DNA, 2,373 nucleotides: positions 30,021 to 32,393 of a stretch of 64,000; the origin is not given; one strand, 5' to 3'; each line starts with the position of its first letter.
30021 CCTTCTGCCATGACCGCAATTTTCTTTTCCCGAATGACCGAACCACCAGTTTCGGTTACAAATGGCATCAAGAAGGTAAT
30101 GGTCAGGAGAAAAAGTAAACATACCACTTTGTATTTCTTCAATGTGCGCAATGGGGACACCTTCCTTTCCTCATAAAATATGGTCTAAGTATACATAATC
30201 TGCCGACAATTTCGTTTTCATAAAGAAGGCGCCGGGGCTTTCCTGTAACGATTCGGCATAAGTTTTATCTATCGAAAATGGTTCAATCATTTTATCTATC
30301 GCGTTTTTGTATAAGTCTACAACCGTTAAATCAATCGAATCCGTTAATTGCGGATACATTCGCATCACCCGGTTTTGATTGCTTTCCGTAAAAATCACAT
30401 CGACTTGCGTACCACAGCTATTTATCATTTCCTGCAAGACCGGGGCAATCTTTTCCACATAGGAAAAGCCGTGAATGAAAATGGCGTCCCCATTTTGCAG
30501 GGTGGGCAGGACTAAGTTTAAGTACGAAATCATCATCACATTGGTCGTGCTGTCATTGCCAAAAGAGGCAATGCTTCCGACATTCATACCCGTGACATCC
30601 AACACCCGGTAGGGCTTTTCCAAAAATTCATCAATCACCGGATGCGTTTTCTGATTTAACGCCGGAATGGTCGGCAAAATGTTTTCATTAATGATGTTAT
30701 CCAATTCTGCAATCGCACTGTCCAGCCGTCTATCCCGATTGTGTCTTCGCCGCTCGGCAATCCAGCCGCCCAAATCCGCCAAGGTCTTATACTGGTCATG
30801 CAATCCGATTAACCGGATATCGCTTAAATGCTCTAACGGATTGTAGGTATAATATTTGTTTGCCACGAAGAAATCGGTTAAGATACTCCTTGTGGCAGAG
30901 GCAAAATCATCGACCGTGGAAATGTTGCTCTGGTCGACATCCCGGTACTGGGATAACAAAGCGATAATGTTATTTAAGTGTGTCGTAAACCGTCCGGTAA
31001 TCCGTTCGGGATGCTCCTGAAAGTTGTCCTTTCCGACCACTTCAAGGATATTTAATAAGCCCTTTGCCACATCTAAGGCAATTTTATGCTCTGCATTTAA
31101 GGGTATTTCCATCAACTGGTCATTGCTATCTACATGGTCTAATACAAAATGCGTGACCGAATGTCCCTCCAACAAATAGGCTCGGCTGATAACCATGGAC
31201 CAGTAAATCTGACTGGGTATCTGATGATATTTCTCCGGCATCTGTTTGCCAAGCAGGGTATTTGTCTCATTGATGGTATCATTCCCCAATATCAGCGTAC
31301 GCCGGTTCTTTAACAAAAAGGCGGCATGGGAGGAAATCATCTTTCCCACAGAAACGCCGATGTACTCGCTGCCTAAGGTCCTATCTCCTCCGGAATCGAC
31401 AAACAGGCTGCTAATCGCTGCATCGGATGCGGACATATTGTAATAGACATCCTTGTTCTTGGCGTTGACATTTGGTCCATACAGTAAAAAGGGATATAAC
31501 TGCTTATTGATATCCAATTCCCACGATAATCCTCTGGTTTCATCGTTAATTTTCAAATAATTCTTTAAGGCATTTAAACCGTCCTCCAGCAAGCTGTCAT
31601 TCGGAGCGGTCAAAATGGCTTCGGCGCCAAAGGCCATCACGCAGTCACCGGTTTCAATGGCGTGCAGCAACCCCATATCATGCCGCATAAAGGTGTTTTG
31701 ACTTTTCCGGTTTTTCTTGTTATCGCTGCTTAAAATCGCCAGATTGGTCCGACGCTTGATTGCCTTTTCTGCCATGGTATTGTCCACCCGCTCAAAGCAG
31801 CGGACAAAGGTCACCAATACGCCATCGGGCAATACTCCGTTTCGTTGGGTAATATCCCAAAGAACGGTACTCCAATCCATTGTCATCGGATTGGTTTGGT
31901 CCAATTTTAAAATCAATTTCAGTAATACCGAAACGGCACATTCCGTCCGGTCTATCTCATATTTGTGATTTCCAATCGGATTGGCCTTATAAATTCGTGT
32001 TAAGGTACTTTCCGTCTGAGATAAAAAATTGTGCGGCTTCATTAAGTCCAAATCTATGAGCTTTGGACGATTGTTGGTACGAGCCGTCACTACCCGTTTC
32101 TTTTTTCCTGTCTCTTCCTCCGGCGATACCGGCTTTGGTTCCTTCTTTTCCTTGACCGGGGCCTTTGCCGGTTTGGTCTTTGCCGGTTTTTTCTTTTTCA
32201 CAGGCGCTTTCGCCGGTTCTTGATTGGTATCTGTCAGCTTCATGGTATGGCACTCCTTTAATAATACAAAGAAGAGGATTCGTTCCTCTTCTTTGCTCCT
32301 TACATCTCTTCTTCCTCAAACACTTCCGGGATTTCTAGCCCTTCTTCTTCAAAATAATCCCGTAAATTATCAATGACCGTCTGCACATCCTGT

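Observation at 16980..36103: Type-IV-secretion-like envelope apparatus with no canonical T4SS ATPase, coupling protein or relaxase in 19 kb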

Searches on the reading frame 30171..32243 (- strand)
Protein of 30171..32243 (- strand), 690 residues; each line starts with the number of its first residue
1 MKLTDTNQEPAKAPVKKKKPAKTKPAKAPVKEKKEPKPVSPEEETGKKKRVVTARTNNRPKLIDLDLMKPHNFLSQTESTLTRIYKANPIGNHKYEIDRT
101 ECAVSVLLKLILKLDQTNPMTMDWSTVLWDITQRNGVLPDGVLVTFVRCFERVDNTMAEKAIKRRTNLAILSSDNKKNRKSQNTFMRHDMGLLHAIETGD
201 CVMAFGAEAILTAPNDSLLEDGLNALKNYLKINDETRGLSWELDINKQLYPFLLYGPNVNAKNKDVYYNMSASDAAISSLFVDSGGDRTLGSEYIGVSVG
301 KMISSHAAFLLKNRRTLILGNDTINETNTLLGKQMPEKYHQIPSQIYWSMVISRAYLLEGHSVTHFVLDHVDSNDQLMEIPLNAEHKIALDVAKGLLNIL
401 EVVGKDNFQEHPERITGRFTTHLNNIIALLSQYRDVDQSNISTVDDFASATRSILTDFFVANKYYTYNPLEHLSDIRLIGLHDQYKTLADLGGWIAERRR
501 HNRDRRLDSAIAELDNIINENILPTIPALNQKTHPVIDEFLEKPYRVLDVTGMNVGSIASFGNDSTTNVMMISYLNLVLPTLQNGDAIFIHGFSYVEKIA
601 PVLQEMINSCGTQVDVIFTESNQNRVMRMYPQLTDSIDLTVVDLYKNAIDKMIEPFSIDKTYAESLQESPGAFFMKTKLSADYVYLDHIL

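Call 5: search_protein_families(library=pfam, proteins=[window:30171-32243:-], max_evalue=0.01)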
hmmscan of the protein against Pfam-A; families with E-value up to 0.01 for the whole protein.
window:30171-32243:- (690 aa): 0 families

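Call 10: search_protein_families(library=phrogs, proteins=[window:30171-32243:-], max_evalue=0.01)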
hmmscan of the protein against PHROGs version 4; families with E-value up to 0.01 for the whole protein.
window:30171-32243:- (690 aa): 0 families

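Call 11: search_protein_families(library=ncbifam, proteins=[window:30171-32243:-], max_evalue=0.01)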
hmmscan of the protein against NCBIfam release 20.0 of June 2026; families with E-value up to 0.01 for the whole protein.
window:30171-32243:- (690 aa): 0 families

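Call 12: search_dna_similar(query=window:30171-32243:-, collection=plasmids, mode=protein, max_evalue=0.001)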
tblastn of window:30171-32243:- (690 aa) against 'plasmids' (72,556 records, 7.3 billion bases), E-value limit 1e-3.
Records with a match: 2; places in all: 2; records where one place covers at least 80% of the query: 0.
Best place of each record, by identity: <60% 2.
By first word of the organism name: Gordonia 1; Rhodococcus 1.
By predicted mobility (MOB-suite, as given by PLSDB): mobilizable 2.
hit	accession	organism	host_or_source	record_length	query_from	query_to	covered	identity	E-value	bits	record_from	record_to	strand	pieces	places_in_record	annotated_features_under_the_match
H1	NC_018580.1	Gordonia sp. KTR9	-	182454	95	592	72%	21.1%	3e-6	59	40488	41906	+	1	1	hypothetical protein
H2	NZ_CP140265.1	Rhodococcus fascians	cell culture,garbage dump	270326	95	592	72%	20.6%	1e-6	60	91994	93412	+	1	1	hypothetical protein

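Call 13: search_dna_similar(query=window:30171-32243:-, collection=phages, mode=protein, max_evalue=0.001)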
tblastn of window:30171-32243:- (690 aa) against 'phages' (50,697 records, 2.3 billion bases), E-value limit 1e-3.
No match.

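Call 14: get_annotated_region(hit=H1, flank=15000)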
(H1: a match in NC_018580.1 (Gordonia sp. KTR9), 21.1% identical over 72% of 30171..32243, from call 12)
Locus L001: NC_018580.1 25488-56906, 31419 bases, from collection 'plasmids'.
description: Gordonia sp. KTR9 plasmid pGKT2, complete sequence
organism: Gordonia sp. KTR9 (NCBI taxid 337191)
taxonomy: Bacteria; Actinomycetota; Actinomycetes; Mycobacteriales; Gordoniaceae; Gordonia; Gordonia sp. KTR9
host: -; source: -; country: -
typing (MOB-suite, as given by PLSDB): mobilizable; replicon rep_cluster_394; relaxase MOBP
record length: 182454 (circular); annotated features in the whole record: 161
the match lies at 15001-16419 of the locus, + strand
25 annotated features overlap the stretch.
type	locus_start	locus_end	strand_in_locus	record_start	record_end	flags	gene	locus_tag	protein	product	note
CDS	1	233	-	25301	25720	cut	-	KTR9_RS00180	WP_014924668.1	hypothetical protein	-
CDS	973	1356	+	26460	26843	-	-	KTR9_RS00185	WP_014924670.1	hypothetical protein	-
CDS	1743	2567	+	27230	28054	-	-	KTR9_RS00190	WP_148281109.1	hypothetical protein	-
CDS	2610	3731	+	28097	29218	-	-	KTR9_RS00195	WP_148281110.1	hypothetical protein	-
CDS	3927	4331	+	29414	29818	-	-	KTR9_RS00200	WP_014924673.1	hypothetical protein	-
CDS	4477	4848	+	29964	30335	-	-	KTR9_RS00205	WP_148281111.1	hypothetical protein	-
CDS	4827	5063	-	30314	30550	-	-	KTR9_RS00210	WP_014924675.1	hypothetical protein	-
CDS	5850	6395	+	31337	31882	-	-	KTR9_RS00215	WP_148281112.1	6-carboxytetrahydropterin synthase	-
CDS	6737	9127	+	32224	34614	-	-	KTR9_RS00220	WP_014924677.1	DNA topoisomerase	GO:0006265 - DNA topological change [Evidence IEA]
CDS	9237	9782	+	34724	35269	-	-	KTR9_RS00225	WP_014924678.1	hypothetical protein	-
CDS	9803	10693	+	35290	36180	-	-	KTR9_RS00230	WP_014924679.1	hypothetical protein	-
CDS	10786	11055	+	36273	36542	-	-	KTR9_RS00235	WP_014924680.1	helix-turn-helix domain-containing protein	-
CDS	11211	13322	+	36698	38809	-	-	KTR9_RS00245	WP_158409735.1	AAA family ATPase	-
CDS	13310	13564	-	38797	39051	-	-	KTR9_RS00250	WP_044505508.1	hypothetical protein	-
CDS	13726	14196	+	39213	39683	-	-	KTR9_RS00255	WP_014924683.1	hypothetical protein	-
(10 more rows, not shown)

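Call 16: find_homologous_proteins(query=window:30171-32243:-, max_evalue=0.001)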
Query window:30171-32243:- (690 aa): 166 proteins with E <= 0.001 among 8000 candidates; the best 120 are listed.
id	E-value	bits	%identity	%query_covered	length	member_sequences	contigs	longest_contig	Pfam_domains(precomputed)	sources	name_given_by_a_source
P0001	0.0e+0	1558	100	100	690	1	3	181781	-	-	-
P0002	0.0e+0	1114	70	99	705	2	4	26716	-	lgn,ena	-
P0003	0.0e+0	1110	74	93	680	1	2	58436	-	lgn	-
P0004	0.0e+0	1104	74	94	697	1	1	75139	-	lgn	-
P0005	0.0e+0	1099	72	94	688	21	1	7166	-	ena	-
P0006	0.0e+0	1098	71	99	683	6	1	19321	-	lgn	-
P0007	0.0e+0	1096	71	98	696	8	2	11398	-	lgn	-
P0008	0.0e+0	1095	71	99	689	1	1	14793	-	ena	-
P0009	0.0e+0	1094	74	93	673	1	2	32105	-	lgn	-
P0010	0.0e+0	1084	68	99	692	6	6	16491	-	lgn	-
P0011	0.0e+0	1082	69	99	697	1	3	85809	-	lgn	-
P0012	0.0e+0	1073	73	93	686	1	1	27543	-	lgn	-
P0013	0.0e+0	1072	70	97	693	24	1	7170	-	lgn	-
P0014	0.0e+0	1069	70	99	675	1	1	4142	-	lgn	-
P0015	0.0e+0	1058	69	96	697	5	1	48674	-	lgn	-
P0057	1.6e-280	950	63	96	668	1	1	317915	-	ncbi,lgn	-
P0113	1.4e-200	686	49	98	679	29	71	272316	-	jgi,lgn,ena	jgi:hypothetical protein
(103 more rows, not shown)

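Call 17: search_protein_families(library=pfam, proteins=[L001:11211-13322:+, L001:14455-16962:+, L001:16995-20813:+, L001:21672-23057:+, L001:23386-24765:+, L001:24977-25960:+, L001:25964-26686:+, L001:27609-28871:+, L001:9803-10693:+, L001:13726-14196:+], max_evalue=0.01)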
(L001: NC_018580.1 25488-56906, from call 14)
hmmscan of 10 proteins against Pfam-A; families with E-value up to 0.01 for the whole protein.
L001:11211-13322:+ (703 aa): 3 families
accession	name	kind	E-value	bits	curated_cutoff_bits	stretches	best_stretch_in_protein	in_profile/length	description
PF13245.12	AAA_19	-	7.2e-11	42.8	25.1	1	81-225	1-130/134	AAA domain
PF00580.27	UvrD-helicase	-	2.1e-08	34.6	23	1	170-225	199-252/271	UvrD/REP helicase N-terminal domain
PF00270.35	DEAD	-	2.6e-05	24.5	26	1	80-216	3-154/167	DEAD/DEAH box helicase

L001:14455-16962:+ (835 aa): 0 families

L001:16995-20813:+ (1272 aa): 0 families

L001:21672-23057:+ (461 aa): 0 families

L001:23386-24765:+ (459 aa): 1 family
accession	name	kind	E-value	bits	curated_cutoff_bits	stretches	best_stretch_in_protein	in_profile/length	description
PF18013.6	Phage_lysozyme2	-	1.1e-28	100.7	28.2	1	53-216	1-140/140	Phage tail lysozyme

L001:24977-25960:+ (327 aa): 0 families

L001:25964-26686:+ (240 aa): 0 families

L001:27609-28871:+ (420 aa): 0 families

L001:9803-10693:+ (296 aa): 0 families

L001:13726-14196:+ (156 aa): 0 families

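Call 22: find_homologous_proteins(query=A1, max_evalue=0.001)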
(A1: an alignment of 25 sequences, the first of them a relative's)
Query A1 (25 sequences) (690 aa, profile of the alignment): 165 proteins with E <= 0.001 among 8000 candidates; the best 120 are listed.
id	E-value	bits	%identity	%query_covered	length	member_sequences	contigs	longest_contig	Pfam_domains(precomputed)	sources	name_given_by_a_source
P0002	0.0e+0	1171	70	99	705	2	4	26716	-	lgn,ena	-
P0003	0.0e+0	1163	74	93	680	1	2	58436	-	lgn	-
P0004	0.0e+0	1161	74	94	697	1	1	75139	-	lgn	-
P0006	0.0e+0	1161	71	99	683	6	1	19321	-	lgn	-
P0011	0.0e+0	1157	69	99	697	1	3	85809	-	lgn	-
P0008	0.0e+0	1157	71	99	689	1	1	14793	-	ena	-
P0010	0.0e+0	1155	68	99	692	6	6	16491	-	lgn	-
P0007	0.0e+0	1154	71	98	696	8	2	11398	-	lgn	-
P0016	0.0e+0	1145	70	93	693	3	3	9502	-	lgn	-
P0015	0.0e+0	1145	69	96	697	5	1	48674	-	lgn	-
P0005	0.0e+0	1143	72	94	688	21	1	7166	-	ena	-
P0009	0.0e+0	1143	74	93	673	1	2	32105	-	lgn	-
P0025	0.0e+0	1141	65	100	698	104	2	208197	-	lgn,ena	-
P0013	0.0e+0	1140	70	97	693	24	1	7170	-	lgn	-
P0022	0.0e+0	1137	67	100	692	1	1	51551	-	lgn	-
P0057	0.0e+0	1121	63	96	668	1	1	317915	-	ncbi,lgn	-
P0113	0.0e+0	1039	49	98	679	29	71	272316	-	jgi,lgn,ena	jgi:hypothetical protein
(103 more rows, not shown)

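Call 26: search_solved_structures(query=A1, max_evalue=10, show_alignments=2)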
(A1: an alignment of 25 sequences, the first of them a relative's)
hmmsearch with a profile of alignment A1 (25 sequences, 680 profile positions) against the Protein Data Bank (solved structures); distinct sequences matched with E-value up to 10: 0.

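Call 35: search_protein_representatives(alignment_id=A2)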
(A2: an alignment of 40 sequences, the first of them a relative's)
Query: 40 sequences, 677 profile positions. Proteins with E-value up to 0.001 (for the whole library): 103; up to 1e-10: 65; up to 1e-30: 21. The best 103 are listed.
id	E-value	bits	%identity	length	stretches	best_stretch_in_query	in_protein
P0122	0.0e+00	1099.4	-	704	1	1-677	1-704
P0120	1.1e-291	985.5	-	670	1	14-677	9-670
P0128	2.5e-271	918.2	-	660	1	23-677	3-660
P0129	3.5e-174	597.2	-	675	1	26-677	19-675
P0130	7.0e-173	592.9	-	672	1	36-674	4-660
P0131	2.1e-146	505.4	-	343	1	1-328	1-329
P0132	1.3e-145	502.8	-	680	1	32-657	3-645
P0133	1.3e-94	334.3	-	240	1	70-308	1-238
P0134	2.8e-85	303.4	-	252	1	15-264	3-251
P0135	1.3e-79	284.7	-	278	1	419-677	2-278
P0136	7.9e-74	265.6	-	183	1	116-275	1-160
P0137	1.0e-56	209.0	-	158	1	298-450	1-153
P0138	1.9e-56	208.1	-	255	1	435-676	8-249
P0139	3.5e-55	204.0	-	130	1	104-233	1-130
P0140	3.1e-50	187.6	-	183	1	18-172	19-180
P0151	1.4e-24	102.8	-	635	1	123-663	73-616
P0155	1.0e-18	83.4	-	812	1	117-582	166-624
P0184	2.6e-12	62.3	-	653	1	24-674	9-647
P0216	9.3e-06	40.6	-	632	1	288-587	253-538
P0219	3.8e-05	38.6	-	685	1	8-620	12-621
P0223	3.1e-04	35.6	-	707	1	54-584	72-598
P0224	3.5e-04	35.4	-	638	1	289-582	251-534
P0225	4.6e-04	35.0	-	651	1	357-516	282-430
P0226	5.5e-04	34.8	-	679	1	290-615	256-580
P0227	6.3e-04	34.6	-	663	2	172-480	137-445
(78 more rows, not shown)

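Call 38: search_protein_families(library=pfam, proteins=[P0225, P0223, P0219, P0227, P0226, P0224, P0216, P0151, P0155, P0184], max_evalue=0.1)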
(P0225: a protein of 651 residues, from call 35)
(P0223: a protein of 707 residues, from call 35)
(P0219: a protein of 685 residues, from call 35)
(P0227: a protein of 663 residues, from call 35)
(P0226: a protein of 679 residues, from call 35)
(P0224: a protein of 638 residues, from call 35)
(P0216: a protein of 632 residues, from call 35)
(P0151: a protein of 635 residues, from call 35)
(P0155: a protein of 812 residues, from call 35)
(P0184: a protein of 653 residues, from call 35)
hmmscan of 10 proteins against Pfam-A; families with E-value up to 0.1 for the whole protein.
P0225 (651 aa): 1 family
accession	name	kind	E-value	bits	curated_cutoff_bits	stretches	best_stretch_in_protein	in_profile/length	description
PF02283.22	CobU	-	0.03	14.3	27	1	253-269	2-18/168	Cobinamide kinase / cobinamide phosphate guanyltransferase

P0223 (707 aa): 0 families

P0219 (685 aa): 0 families

P0227 (663 aa): 0 families

P0226 (679 aa): 0 families

P0224 (638 aa): 2 families
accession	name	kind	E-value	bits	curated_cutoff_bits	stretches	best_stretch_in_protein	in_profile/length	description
PF11130.14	TraC_F_IV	-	0.022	14.2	28.1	1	78-192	234-350/375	TraC protein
PF04127.22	DFP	-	0.099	12.9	22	0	296-352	24-80/186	DNA/pantothenate metabolism flavoprotein C-terminal domain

P0216 (632 aa): 1 family
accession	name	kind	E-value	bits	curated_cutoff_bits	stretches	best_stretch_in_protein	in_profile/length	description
PF11130.14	TraC_F_IV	-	0.0018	17.8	28.1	1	137-197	291-351/375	TraC protein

P0151 (635 aa): 0 families

P0155 (812 aa): 0 families

P0184 (653 aa): 0 families

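Call 39: predict_structure(alignment_id=A2)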
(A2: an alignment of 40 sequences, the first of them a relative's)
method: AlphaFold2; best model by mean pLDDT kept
length: 690 residues; sequences in the alignment: 40
mean_pLDDT: 78.3   pTM: 0.62
mean pLDDT of the five models: 78.3, 77.9, 74.1, 73.0, 66.0
residues with pLDDT >= 90: 170; 70-90: 359; 50-70: 96; < 50: 65
segments of 3 or more residues with pLDDT < 50: 1-46, 253-264, 557-560
pLDDT, mean of each block of 10 residues (from residue 1): 34 39 40 41 52 79 75 80 87 83 86 61 65 75 78 85 76 68 76 86 80 90 88 74 62 42 59 69 63 83 74 95 91 88 96 94 95 94 94 86 63 73 81 66 80 90 81 67 81 90 85 88 77 87 94 61 72 86 93 89 87 92 91 88 92 90 90 90 90
secondary structure, 60 per line:
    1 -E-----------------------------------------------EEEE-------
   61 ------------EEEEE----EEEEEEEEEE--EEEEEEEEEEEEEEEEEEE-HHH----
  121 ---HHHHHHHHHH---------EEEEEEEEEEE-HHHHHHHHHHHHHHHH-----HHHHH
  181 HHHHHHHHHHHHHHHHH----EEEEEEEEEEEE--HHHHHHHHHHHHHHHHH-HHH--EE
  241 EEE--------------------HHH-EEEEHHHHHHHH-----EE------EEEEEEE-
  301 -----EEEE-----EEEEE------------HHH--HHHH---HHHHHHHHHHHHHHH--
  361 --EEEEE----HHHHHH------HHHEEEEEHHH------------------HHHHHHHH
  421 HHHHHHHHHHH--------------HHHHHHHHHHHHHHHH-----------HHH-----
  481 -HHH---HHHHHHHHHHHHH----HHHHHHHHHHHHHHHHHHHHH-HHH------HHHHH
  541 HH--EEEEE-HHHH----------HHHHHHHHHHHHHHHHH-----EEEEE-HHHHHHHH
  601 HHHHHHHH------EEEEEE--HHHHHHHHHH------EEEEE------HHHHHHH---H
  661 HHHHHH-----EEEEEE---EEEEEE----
elements in order (helices of 4 or more, strands of 3 or more residues): E50-53 E73-77 E82-91 E94-112 H124-133 E143-153 H155-170 H176-197 E202-213 H216-232 E239-243 E268-271 H272-279 E293-299 E306-309 E315-319 H337-340 H344-358 E363-367 H372-377 E387-391 H413-431 H446-461 H488-500 H505-525 H536-542 E545-549 H551-554 H565-581 E587-591 H593-608 E615-620 H623-632 E639-643 H650-656 H660-666 E672-677 E681-686
